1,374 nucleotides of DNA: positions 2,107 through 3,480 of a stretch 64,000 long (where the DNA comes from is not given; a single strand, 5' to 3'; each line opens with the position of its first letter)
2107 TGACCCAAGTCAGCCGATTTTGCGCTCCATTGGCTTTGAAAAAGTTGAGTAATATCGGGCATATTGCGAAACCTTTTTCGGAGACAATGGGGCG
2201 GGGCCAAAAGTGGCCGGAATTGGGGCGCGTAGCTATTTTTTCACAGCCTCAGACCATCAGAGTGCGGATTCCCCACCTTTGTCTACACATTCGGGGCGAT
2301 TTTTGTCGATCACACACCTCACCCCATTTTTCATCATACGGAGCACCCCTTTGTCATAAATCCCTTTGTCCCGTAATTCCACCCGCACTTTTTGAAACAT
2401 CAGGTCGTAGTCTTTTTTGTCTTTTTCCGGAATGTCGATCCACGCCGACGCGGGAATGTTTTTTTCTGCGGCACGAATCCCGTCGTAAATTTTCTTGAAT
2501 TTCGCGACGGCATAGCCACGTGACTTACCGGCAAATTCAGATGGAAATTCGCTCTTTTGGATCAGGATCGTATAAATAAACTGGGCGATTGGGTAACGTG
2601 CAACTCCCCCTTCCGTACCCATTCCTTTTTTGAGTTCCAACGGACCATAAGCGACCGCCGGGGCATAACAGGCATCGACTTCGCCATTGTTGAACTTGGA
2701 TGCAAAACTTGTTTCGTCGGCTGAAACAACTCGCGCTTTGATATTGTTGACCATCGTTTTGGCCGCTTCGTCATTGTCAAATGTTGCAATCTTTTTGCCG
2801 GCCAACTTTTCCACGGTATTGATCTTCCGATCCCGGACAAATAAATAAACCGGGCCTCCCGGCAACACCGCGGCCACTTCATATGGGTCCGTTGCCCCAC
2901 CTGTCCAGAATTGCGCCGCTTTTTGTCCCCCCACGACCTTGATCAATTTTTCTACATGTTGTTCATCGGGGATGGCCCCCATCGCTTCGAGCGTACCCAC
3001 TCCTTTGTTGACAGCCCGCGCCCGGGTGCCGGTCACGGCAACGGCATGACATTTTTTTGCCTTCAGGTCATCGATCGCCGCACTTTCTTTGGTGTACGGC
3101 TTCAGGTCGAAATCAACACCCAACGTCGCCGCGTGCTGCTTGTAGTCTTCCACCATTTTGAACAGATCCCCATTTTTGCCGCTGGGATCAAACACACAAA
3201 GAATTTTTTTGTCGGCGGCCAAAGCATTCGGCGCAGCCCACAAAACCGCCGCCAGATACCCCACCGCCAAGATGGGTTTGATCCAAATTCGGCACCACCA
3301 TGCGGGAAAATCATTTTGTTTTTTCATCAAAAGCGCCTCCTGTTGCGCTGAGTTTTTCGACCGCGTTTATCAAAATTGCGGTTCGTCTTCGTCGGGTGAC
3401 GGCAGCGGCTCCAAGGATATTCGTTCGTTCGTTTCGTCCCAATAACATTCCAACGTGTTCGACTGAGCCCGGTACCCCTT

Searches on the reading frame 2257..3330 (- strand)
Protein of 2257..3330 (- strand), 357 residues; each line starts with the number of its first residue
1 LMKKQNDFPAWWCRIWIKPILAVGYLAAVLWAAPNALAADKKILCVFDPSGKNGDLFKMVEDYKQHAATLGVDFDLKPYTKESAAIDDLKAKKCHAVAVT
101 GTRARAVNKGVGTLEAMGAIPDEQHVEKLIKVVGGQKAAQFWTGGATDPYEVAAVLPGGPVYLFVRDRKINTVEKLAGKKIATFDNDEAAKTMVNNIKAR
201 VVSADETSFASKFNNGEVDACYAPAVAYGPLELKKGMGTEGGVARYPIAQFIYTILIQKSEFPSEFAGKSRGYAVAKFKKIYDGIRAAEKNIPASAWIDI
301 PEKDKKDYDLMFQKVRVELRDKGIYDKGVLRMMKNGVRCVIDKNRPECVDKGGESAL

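Call 52: search_protein_families(library=pfam, proteins=[window:2257-3330:-], max_evalue=0.00001)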
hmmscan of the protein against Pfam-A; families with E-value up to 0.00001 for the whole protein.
window:2257-3330:- (357 aa): 1 family
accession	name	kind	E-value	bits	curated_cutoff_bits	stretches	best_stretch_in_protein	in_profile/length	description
PF19582.4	AdeT1_2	-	1.5e-67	228.5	27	1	72-348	110-389/394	Solute-binding protein AdeT 1/2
